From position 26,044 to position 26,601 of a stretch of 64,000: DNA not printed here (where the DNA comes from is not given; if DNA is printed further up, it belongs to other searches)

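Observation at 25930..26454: Histone-H1-like (xxKKA)15 region fused to a J-domain, heading crtI-crtB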

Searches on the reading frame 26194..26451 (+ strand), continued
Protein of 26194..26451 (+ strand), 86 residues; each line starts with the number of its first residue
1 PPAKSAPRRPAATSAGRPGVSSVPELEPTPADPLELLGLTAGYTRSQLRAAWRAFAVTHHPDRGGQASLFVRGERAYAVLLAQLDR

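Call 35: find_encoding_contigs(protein=P0009, flank=6000, max_places=2)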
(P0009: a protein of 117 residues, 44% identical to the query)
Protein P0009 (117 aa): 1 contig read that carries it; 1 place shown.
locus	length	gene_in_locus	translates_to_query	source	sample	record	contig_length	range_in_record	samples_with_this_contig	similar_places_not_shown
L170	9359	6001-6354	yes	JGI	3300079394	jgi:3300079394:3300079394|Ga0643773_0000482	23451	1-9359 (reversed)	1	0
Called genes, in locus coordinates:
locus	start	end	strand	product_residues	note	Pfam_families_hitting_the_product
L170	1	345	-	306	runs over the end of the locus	-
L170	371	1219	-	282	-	PF00106:adh_short, PF08659:KR (weak), PF13561:adh_short_C2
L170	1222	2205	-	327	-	PF10340:Say1_Mug180, PF20434:BD-FAE, PF07859:Abhydrolase_3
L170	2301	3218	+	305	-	PF00296:Bac_luciferase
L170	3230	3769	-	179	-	PF12680:SnoaL_2 (weak)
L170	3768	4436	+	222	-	PF00072:Response_reg, PF00486:Trans_reg_C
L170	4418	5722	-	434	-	PF00672:HAMP, PF00512:HisKA, PF02518:HATPase_c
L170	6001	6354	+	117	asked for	PF07382:HC2 (weak), PF00226:DnaJ (faint)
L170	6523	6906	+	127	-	-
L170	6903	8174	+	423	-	PF07690:MFS_1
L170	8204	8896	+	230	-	PF03006:HlyIII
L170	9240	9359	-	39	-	?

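Call 40: search_solved_structures(query=A1, max_evalue=0.01, show_alignments=2)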
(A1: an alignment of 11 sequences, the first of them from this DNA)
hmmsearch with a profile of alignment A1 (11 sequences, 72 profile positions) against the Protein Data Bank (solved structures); distinct sequences matched with E-value up to 0.01: 48.
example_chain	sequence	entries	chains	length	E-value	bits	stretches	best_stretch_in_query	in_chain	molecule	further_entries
8iuf_E6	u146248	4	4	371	9.8e-09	38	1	15-66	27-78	NDUEG6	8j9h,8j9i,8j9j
2lo1_A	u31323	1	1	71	1e-07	34.7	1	20-69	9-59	DnaJ homolog subfamily A member 1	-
2m6y_A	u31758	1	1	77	1.2e-07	34.6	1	20-69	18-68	DnaJ homolog subfamily A member 1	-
2och_A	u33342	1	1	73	1.3e-07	34.4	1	21-69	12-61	Hypothetical protein dnj-12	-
8e2o_A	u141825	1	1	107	1.9e-07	33.9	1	20-69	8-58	Isoform 2 of DnaJ homolog subfamily A member 1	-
2cug_A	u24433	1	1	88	1.9e-07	33.9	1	9-69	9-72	mKIAA0962 protein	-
1bqz_A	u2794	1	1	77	6.5e-07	32.2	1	17-69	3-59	DNAJ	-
5nro_B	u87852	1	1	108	1.4e-06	31.1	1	16-69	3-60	Chaperone protein DnaJ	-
1bq0_A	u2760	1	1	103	1.6e-06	30.9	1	17-69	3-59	DNAJ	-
1xbl_A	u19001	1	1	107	1.7e-06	30.8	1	17-69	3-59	DNAJ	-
7jtk_Y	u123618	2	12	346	1.7e-05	27.6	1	18-67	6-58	Flagellar radial spoke protein 16 | Radial spoke protein 16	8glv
2ctp_A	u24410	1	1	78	2.6e-05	27.1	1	17-68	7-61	DnaJ homolog subfamily B member 12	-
6d6x_A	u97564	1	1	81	5.3e-05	26.1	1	22-68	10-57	Type II HSP40 co-chaperone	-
8eod_A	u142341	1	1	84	5.6e-05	26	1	21-68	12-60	Protein SIS1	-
2dmx_A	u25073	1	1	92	6.6e-05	25.8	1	20-68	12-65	DnaJ homolog subfamily B member 8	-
2kqx_A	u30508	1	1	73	0.0037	20.1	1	17-68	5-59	Curved DNA-binding protein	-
3ucs_C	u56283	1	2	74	0.0039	20.1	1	17-68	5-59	Curved DNA-binding protein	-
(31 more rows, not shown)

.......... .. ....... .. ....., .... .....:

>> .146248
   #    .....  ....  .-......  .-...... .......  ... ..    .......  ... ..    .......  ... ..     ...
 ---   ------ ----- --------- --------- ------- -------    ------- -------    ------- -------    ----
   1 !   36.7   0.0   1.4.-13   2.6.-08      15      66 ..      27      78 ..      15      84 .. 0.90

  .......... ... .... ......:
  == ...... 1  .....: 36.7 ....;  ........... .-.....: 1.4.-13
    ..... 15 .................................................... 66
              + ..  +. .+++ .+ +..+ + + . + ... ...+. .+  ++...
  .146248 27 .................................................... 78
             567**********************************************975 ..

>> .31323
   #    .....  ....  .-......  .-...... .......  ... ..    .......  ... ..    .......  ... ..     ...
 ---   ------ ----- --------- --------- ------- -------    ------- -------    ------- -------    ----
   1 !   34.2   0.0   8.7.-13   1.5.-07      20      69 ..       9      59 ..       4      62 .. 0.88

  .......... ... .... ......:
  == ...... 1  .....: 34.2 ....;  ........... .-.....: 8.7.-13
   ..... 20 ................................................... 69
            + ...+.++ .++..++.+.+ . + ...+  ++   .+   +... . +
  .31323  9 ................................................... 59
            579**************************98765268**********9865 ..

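Call 46: search_protein_families(library=pfam, proteins=[L083:3362-4198:+, L083:5392-7050:+, L083:2259-3359:+, L085:4297-4668:+, L085:3763-4227:-, L085:5908-6663:+, L086:3736-4170:+, L086:3240-3680:+, L086:5224-6504:+], max_evalue=0.01)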
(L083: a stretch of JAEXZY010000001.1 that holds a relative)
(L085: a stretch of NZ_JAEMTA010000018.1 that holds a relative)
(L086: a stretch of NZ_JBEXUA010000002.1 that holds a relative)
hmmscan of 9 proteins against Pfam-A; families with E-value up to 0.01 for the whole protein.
L083:3362-4198:+ (279 aa): 1 family
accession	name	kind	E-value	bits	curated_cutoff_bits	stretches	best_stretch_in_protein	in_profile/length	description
PF04556.18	DpnII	-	0.001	18.9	23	1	179-262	192-271/278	DpnII restriction endonuclease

L083:5392-7050:+ (553 aa): 6 families
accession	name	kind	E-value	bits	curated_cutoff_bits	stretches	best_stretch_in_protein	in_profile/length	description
PF05746.21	DALR_1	-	5.8e-35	120.3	22.3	1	432-553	1-117/117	DALR anticodon binding domain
PF03485.21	Arg_tRNA_synt_N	-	3.5e-20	72.8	21.5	1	32-96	21-85/85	Arginyl tRNA synthetase N terminal domain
PF00750.26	tRNA-synt_1d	-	5.1e-20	72.2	23.3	1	105-394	2-297/349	tRNA synthetases class I (R), catalytic domain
PF00133.28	tRNA-synt_1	-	3.3e-08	33.1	22.7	1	326-415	326-413/414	tRNA synthetases class I (I, L, M and V)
PF09334.17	tRNA-synt_1g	-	1.1e-07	31.4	20.1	0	234-290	67-123/391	tRNA synthetases class I (M)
PF01921.24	tRNA-synt_1f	-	0.001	18.5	27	0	370-419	275-324/360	tRNA synthetases class I (K)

L083:2259-3359:+ (367 aa): 1 family
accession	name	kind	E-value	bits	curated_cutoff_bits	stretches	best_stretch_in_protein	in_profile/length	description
PF02086.21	MethyltransfD12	-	3.1e-15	57.1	22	1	39-252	1-194/253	D12 class N6 adenine-specific DNA methyltransferase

L085:4297-4668:+ (124 aa): 3 families
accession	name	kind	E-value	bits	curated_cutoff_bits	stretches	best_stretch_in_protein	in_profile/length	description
PF13411.12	MerR_1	-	6.1e-19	68.3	21.6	1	14-79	1-66/69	MerR HTH family regulatory protein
PF00376.29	MerR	-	7.9e-12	45.2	28.2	1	16-51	2-38/38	MerR family regulatory protein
PF13591.12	MerR_2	-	0.0082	16.3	29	1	20-95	7-82/84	MerR HTH family regulatory protein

L085:3763-4227:- (154 aa): 2 families
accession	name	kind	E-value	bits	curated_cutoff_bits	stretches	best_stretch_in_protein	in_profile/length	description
PF00011.27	HSP20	-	8.3e-23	80.9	20.8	1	47-143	2-101/102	Hsp20/alpha crystallin family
PF17886.7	ArsA_HSP20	-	0.00011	22.1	22.5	1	51-127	1-60/63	HSP20-like domain found in ArsA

L085:5908-6663:+ (252 aa): 2 families
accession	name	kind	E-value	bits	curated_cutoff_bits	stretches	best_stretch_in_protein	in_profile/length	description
PF00072.30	Response_reg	-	9.5e-24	84.2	30.2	1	34-142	1-110/111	Response regulator receiver domain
PF00486.34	Trans_reg_C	-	2e-23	82.7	26.2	1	174-247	1-77/77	Transcriptional regulatory protein, C terminal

L086:3736-4170:+ (145 aa): 2 families
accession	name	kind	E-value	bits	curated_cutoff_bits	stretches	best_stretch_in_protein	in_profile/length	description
PF13581.12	HATPase_c_2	-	5.7e-24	85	27.4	1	21-135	4-125/127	Histidine kinase-like ATPase domain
PF02518.31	HATPase_c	-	1.7e-06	28.9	26.4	1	55-138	10-108/111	Histidine kinase-, DNA gyrase B-, and HSP90-like ATPase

L086:3240-3680:+ (147 aa): 5 families
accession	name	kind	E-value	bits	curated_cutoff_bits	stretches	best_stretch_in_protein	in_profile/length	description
PF00989.32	PAS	-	1.6e-11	44.7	22.6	1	38-137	5-112/113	PAS fold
PF13426.13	PAS_9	-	2.9e-08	34.3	27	1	46-140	3-103/103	PAS domain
PF13188.13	PAS_8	-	1.2e-07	31.8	21.8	1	38-88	5-55/65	PAS domain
PF08448.16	PAS_4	-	1.1e-05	26.1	23.1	1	40-89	1-48/110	PAS fold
PF24820.1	Diguanyl_cycl_sensor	-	0.0044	17.4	28.1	0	42-119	4-92/109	Diguanylate cyclase-like sensor domain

L086:5224-6504:+ (427 aa): 2 families
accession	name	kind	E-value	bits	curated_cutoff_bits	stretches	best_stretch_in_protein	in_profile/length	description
PF02040.21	ArsB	-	3.2e-32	112.9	22.2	1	19-412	7-414/423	Arsenical pump membrane protein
PF03600.22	CitMHS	-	3.9e-31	108.8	31.9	1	23-362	2-333/336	Citrate transporter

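Call 52: search_protein_families(library=ncbifam, proteins=[L085:4297-4668:+, L085:3763-4227:-, L166:6195-7457:+, L170:6903-8171:+, L170:6523-6903:+], max_evalue=0.001)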
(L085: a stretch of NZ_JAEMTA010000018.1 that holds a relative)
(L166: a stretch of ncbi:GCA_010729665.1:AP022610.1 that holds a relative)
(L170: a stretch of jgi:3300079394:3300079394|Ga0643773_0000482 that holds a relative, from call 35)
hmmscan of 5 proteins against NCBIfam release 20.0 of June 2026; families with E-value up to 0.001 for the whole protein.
L085:4297-4668:+ (124 aa): 17 families
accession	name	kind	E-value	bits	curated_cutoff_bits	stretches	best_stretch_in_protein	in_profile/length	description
NF047375.1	HeatShock_HspR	equivalog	5.3e-27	93.7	105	1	13-98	3-89/92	heat shock protein transcriptional repressor HspR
NF047377.1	heat_HspR_dupli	exception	1.9e-22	79.8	300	1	11-102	124-213/214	heat shock protein transcriptional repressor HspR, fused homodimer type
NF053740.1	TransRegTnrAGPos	equivalog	7.7e-12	45.3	140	1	11-84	10-83/108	hypothetical protein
TIGR02044.1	CueR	equivalog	6e-09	36.1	147.4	1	16-93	3-80/127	Cu(I)-responsive transcriptional regulator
TIGR02043.1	ZntR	equivalog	1.3e-08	35.1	167.95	1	16-96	4-85/131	Zn(2+)-responsive transcriptional regulator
NF050798.1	TF_FtsR_Actino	equivalog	1.5e-08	35.1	150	1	29-63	21-55/223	transcriptional regulator FtsR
NF052513.1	TransRegCarH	equivalog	2.7e-08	33.4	400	1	11-89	4-84/274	HTH-type transcriptional repressor CarH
TIGR02051.1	MerR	equivalog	2.8e-08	34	150.85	1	21-86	7-72/124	mercury resistance transcriptional regulator MerR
NF007069.0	PRK09514.1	equivalog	2.8e-08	33.8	143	1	14-96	2-85/141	Zn(2+)-responsive transcriptional regulator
NF011617.0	PRK15043.1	equivalog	7.6e-08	31.9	417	1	13-79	3-70/243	HTH-type transcriptional regulator MlrA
NF041849.1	trans_regNmlR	equivalog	3.3e-07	30.4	175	1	16-103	3-92/117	stress response transcriptional regulator NmlR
TIGR01950.1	SoxR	equivalog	6.7e-07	29.2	116.9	1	22-86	10-75/142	redox-sensitive transcriptional activator SoxR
NF010315.0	PRK13752.1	subfamily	6e-06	26.4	261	1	16-91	10-85/144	mercury resistance transcriptional regulator MerR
NF007590.0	PRK10227.1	equivalog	0.00013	22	244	1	16-78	3-66/135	Cu(I)-responsive transcriptional regulator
TIGR02054.1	MerD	equivalog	0.00018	22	103.65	1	14-96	4-89/120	mercuric resistance transcriptional repressor MerD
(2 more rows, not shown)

L085:3763-4227:- (154 aa): 3 families
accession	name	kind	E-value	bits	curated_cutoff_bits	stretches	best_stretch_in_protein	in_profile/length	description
NF042420.1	Hsp18_Clos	equivalog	1.7e-17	63.9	195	1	46-143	46-144/147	heat shock protein Hsp18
NF041799.1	Hsp14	equivalog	7.5e-17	61.4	100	1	41-143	17-117/118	archaeal heat shock protein Hsp14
NF041800.1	Hsp20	equivalog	4.6e-10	39.3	140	1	46-143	77-161/162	archaeal heat shock protein Hsp20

L166:6195-7457:+ (421 aa): 9 families
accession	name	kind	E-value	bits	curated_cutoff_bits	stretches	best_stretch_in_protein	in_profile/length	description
TIGR00900.1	2A0121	subfamily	4.7e-14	52.5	319.6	1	49-255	31-240/364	H+ Antiporter protein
TIGR00880.1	2_A_01_02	superfamily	7.4e-13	48.8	131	1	273-406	9-141/141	multidrug resistance protein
NF007077.0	PRK09528.1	subfamily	5.6e-11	41.6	429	1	45-406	41-407/421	galactoside permease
NF007472.0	PRK10054.1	equivalog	1.5e-08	34.1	582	1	10-398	6-379/395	efflux MFS transporter YdeE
TIGR00710.1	efflux_Bcr_CflA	subfamily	2.4e-08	33.8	200.9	1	269-409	46-186/385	Bcr/CflA family efflux MFS transporter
NF008314.0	PRK11102.1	equivalog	2.3e-06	27.2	303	1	279-407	62-189/396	Bcr/CflA family multidrug efflux MFS transporter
NF008654.0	PRK11652.1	equivalog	4.1e-06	25.9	479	1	268-409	49-190/397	multidrug efflux MFS transporter EmrD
NF012169.0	qepA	equivalog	1.8e-05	23.6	1075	0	244-408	40-202/511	fluoroquinolone efflux MFS transporter QepA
TIGR00879.1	SP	subfamily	0.00022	19.9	237.8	1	227-343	59-183/510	sugar porter family MFS transporter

L170:6903-8171:+ (423 aa): 12 families
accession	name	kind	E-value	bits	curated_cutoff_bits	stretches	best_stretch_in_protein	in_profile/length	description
NF049980.1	SfMCT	equivalog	3.4e-14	52.3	320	1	53-378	36-372/378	L-lactate MFS transporter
TIGR00893.1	2A0114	subfamily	1.3e-13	50.7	395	1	52-387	27-388/399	D-galactonate transporter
TIGR00881.1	2A0104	subfamily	2.2e-08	33.6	407.75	1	38-183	14-161/379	phosphoglycerate transporter protein PgtP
TIGR00886.1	2A0108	subfamily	2.6e-08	33.3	311.7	1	23-170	5-153/368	NarK family nitrate/nitrite MFS transporter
TIGR00880.1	2_A_01_02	superfamily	7.3e-07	29.4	131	1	65-190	9-135/141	multidrug resistance protein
TIGR04259.1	oxa_formateAnti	equivalog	3.2e-06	26.3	335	1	75-168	59-151/405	oxalate/formate MFS antiporter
TIGR00890.1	2A0111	subfamily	5.2e-06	25.6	374.85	1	17-388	1-374/377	oxalate/formate antiport family MFS transporter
NF008661.1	PRK11663.1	subfamily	9.4e-06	24.9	564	1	21-301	31-297/439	MFS transporter family glucose-6-phosphate receptor UhpC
TIGR00895.1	2A0115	subfamily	1e-05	24.7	418.55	1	35-168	33-166/398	aromatic acid/H+ symport family MFS transporter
TIGR00891.1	2A0112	subfamily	0.00014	21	552.9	0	225-381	250-399/405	sialate:H+ symport family MFS transporter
NF008314.0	PRK11102.1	equivalog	0.00052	19.4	303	1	59-145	50-136/396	Bcr/CflA family multidrug efflux MFS transporter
TIGR00898.1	2A0119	subfamily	0.00099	18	550.75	1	56-161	128-233/506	cation transport protein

L170:6523-6903:+ (127 aa): 0 families

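Call 62: search_protein_families(library=ncbifam, proteins=[L086:5224-6504:+, L170:6523-6903:+], max_evalue=0.001)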
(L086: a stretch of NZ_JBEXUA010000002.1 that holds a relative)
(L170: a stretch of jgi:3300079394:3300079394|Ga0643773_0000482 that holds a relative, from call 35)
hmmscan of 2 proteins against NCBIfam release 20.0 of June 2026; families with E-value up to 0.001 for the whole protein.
L086:5224-6504:+ (427 aa): 5 families
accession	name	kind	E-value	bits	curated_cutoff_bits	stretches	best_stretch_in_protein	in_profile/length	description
NF011980.0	PRK15445.1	subfamily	7.7e-51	173.4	457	1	13-420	4-424/430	arsenical efflux pump membrane protein ArsB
TIGR00935.1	2a45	subfamily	3.1e-44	151.8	415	1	14-419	3-421/426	arsenite/antimonite efflux transporter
NF033877.0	arsB_Sta_pI258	exception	7.4e-41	140.7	760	1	13-412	4-417/429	arsenite efflux transporter membrane subunit ArsB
TIGR00785.1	dass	subfamily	5.4e-09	35.3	198.6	1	12-177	250-416/444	DASS family sodium-coupled anion symporter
NF040989.1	MamN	equivalog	3.9e-07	29.2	500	1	14-346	3-343/437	magnetosome biogenesis transporter MamN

L170:6523-6903:+ (127 aa): 0 families

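Call 73: find_related_loci(query=window:26215-26451:+, collection=metagenome_contigs, flank=4000)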
Query window:26215-26451:+ (79 aa) in metagenome_contigs; peptide patterns used: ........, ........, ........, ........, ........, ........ (x = any residue, [..] = any of these).
600 stretches matched a pattern, but none encodes a relative of the query by tblastn (E <= 1e-3).

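Call 79: search_protein_families(library=phrogs, proteins=[window:26215-26451:+], max_evalue=0.01)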
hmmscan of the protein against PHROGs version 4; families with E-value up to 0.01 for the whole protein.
window:26215-26451:+ (79 aa): 3 families
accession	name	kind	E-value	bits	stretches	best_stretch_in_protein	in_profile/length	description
phrog_13942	-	unknown function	7.8e-07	29.7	1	23-73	14-64/336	-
phrog_9210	-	unknown function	0.0073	16.9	1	21-76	146-202/204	-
phrog_7739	-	unknown function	0.0082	15.5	1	25-73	10-58/565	-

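Call 80: search_dna_similar(query=window:26215-26451:+, collection=phages, mode=protein, max_evalue=0.001, max_rows=15)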
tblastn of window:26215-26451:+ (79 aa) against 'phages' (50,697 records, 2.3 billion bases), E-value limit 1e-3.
Records with a match: 24; places in all: 27; records where one place covers at least 80% of the query: 0.
Best place of each record, by identity: <60% 24.
By first word of the organism name: Aeromonas 15; Bacillus 4; Cylindrospermopsis 1; uncultured 1; Burkholderia 1; Nitratidesulfovibrio 1; Desulfovibrio 1.
By host as written in the record: Aeromonas salmonicida subsp. salmonicida 6; Aeromonas salmonicida 4; Aeromonas hydrophila 3; Bacillus cereus 2; Bacillus anthracis 2; Cylindrospermopsis raciborskii KLL07 1; Aeromonas dhakensis 1; Aeromonas dhakensis CECT 5744 1; and 4 more.
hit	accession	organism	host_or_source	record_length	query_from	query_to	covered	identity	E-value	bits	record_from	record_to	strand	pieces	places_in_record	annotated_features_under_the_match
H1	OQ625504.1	Cylindrospermopsis phage Cr-LKS4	Cylindrospermopsis raciborskii KLL07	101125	24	75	66%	42.3%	3e-5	45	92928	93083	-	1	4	DnaJ domain-containing protein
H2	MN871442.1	Aeromonas phage Aszh-1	Aeromonas salmonicida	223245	22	73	66%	42.3%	2e-4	43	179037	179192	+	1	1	record has no annotation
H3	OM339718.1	Aeromonas phage P19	Aeromonas dhakensis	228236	22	73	66%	42.3%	2e-4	43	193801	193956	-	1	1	hypothetical protein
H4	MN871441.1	Aeromonas phage AsSzw2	Aeromonas salmonicida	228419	22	73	66%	42.3%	2e-4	43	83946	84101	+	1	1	record has no annotation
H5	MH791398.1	Aeromonas phage Asswx_1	Aeromonas salmonicida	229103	22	73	66%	42.3%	2e-4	43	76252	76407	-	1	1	hypothetical protein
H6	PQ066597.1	Aeromonas phage vB_AdhaM_G2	Aeromonas dhakensis CECT 5744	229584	22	73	66%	42.3%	2e-4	43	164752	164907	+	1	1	hypothetical protein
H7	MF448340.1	Aeromonas phage AS-zj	Aeromonas salmonicida subsp. salmonicida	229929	22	73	66%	42.3%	2e-4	43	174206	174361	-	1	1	hypothetical protein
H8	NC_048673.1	Aeromonas phage AS-zj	Aeromonas salmonicida subsp. salmonicida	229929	22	73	66%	42.3%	2e-4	43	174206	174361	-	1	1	hypothetical protein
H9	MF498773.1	Aeromonas phage AS-szw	Aeromonas salmonicida subsp. salmonicida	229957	22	73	66%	42.3%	2e-4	43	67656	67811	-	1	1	hypothetical protein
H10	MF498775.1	Aeromonas phage AS-sw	Aeromonas salmonicida subsp. salmonicida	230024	22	73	66%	42.3%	2e-4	43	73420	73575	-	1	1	hypothetical protein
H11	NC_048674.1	Aeromonas phage AS-sw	Aeromonas salmonicida subsp. salmonicida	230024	22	73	66%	42.3%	2e-4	43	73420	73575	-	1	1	hypothetical protein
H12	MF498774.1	Aeromonas phage AS-yj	Aeromonas salmonicida subsp. salmonicida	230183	22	73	66%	42.3%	2e-4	43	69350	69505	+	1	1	hypothetical protein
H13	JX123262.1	Aeromonas phage CC2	Aeromonas hydrophila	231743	22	73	66%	42.3%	2e-4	43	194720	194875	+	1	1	hypothetical protein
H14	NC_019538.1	Aeromonas phage CC2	Aeromonas hydrophila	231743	22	73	66%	42.3%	2e-4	43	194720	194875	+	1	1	hypothetical protein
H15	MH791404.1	Aeromonas phage Assk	Aeromonas salmonicida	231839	22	73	66%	42.3%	2e-4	43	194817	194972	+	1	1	hypothetical protein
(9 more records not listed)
